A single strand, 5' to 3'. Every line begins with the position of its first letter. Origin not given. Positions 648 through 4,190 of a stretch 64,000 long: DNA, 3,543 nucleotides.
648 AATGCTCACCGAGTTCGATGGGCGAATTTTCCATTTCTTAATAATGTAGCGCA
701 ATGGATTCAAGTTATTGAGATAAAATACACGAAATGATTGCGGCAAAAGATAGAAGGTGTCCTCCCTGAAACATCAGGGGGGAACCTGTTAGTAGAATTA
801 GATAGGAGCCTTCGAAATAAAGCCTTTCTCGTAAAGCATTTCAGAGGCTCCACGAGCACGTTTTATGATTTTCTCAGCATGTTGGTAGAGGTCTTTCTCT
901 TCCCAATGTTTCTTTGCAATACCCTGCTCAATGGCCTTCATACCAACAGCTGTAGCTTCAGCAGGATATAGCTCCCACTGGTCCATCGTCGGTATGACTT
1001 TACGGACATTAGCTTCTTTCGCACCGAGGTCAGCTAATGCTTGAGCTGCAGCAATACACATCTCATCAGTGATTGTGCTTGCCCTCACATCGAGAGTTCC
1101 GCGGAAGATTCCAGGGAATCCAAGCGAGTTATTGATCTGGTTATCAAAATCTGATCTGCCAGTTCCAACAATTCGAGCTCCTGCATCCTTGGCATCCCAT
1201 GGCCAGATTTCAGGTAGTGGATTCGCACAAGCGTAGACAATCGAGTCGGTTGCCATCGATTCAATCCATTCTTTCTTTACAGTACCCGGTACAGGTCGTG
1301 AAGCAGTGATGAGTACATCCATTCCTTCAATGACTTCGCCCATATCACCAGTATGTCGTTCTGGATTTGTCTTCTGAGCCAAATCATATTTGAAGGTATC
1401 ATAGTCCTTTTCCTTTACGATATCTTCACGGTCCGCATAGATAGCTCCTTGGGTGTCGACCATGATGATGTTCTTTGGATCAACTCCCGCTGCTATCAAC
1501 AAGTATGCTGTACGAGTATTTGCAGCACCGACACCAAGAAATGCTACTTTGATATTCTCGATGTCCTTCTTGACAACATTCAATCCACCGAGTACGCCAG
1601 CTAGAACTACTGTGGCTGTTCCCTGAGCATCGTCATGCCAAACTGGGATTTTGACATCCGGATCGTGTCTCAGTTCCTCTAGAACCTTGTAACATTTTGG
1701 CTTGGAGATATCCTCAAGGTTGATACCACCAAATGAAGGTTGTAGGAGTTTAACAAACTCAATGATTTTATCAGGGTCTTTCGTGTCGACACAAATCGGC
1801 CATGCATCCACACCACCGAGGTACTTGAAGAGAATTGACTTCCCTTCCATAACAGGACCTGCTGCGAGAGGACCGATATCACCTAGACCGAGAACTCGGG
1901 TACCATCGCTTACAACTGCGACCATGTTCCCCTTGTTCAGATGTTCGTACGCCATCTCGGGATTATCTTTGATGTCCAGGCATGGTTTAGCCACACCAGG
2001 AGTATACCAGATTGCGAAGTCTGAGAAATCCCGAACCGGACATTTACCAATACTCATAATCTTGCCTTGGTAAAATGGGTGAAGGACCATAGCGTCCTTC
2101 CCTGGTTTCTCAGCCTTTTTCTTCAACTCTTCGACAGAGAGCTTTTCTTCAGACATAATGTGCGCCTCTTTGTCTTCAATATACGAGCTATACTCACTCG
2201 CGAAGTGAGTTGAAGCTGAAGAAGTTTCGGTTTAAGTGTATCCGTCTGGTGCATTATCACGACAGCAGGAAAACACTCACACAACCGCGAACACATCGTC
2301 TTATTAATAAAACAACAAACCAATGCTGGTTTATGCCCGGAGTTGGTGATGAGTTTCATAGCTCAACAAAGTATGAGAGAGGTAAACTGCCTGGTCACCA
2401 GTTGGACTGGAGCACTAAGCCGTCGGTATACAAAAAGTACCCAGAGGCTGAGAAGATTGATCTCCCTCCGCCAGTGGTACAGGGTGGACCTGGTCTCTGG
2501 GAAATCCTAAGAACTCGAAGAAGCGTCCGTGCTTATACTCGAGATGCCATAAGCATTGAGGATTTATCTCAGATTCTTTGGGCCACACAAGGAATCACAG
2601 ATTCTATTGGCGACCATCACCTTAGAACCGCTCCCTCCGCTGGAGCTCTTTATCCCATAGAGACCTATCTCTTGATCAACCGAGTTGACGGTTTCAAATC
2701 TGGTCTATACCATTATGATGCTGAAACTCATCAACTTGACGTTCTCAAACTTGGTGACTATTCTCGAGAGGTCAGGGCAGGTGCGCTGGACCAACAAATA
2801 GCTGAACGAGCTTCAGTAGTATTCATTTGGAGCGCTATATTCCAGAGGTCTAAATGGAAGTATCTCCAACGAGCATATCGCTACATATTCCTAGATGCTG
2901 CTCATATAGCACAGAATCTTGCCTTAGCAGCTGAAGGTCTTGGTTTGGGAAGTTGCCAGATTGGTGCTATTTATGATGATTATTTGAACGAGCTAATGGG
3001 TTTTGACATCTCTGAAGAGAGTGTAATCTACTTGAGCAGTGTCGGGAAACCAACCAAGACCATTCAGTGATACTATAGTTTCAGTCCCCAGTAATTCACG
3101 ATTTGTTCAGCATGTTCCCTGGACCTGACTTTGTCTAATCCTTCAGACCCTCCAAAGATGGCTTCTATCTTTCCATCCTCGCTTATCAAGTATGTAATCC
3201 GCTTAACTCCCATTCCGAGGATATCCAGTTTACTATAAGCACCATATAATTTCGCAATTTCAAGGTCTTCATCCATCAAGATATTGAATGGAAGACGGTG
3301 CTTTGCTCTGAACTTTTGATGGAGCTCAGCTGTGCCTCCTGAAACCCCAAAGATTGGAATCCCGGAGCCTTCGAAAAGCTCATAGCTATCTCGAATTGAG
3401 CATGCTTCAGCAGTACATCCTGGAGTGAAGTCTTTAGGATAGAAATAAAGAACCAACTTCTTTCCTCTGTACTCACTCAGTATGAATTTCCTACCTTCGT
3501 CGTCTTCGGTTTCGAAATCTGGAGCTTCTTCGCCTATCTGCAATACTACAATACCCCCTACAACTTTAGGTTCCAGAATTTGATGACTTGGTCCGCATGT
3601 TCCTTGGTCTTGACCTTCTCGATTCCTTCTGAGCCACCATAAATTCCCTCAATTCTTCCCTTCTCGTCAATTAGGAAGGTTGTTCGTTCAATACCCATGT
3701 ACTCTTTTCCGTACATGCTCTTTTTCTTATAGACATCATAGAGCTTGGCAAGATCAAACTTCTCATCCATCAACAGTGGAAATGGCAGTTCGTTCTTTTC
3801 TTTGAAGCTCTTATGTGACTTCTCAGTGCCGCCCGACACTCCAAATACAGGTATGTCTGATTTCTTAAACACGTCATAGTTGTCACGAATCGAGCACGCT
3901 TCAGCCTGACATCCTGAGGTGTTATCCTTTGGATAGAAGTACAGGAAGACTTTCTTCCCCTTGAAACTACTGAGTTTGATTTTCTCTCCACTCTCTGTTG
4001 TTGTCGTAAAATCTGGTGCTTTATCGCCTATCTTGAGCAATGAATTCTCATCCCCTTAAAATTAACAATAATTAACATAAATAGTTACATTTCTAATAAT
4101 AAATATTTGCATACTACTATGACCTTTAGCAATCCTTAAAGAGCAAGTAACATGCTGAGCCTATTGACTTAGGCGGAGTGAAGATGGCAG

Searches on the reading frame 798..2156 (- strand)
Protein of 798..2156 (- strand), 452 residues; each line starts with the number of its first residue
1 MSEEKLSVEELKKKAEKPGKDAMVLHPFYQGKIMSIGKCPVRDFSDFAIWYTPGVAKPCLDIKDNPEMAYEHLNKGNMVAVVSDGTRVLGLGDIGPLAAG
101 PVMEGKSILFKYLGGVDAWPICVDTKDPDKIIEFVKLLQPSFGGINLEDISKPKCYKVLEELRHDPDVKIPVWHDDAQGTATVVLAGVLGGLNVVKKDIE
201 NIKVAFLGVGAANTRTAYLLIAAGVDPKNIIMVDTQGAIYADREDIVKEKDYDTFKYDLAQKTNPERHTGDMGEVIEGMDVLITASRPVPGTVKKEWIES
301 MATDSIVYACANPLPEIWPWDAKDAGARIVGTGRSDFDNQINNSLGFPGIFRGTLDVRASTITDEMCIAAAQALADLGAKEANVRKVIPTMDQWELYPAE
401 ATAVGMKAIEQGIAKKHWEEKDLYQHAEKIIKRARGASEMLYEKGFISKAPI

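Call 33: search_protein_families(library=pfam, proteins=[window:798-2156:-], max_evalue=0.001)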
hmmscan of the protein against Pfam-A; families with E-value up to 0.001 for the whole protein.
window:798-2156:- (452 aa): 2 families
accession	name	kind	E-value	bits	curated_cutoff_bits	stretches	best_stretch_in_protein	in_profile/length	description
PF00390.24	malic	-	7.9e-28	97.9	23.1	2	45-126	18-118/182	Malic enzyme, N-terminal domain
PF03949.21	Malic_M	-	2.3e-20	73.4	23.5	1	178-394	2-242/258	Malic enzyme, NAD binding domain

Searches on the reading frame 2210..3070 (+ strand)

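Call 3: search_protein_families(library=pfam, proteins=[window:2210-3070:+], max_evalue=1)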
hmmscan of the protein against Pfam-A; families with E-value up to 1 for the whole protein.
window:2210-3070:+ (286 aa): 2 families
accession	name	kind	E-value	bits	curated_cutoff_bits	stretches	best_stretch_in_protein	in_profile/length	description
PF00881.29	Nitroreductase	-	9.9e-30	104.4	23.5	1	100-280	1-167/167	Nitroreductase family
PF14512.11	TM1586_NiRdase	-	0.023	14.8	27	0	97-131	3-37/215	Putative TM nitroreductase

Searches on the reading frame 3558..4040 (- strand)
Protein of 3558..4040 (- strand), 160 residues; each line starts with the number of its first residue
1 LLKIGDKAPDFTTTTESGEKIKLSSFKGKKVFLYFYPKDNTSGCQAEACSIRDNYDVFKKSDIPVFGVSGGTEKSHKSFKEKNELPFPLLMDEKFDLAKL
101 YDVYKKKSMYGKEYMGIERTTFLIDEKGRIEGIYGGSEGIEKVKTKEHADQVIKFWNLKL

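Call 3: search_protein_families(library=pfam, proteins=[window:3558-4040:-], max_evalue=1)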
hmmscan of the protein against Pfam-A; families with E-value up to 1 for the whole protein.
window:3558-4040:- (160 aa): 4 families
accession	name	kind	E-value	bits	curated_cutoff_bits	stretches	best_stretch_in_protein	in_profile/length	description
PF00578.27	AhpC-TSA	-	5e-40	136.7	26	1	4-131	1-122/124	AhpC/TSA family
PF08534.16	Redoxin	-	1.4e-20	74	26.6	1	4-141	2-139/148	Redoxin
PF13911.12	AhpC-TSA_2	-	0.033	15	27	1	53-99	4-50/114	AhpC/TSA antioxidant enzyme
PF02630.20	SCO1-SenC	-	0.18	12.2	22.8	0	9-61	2-54/134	SCO1/SenC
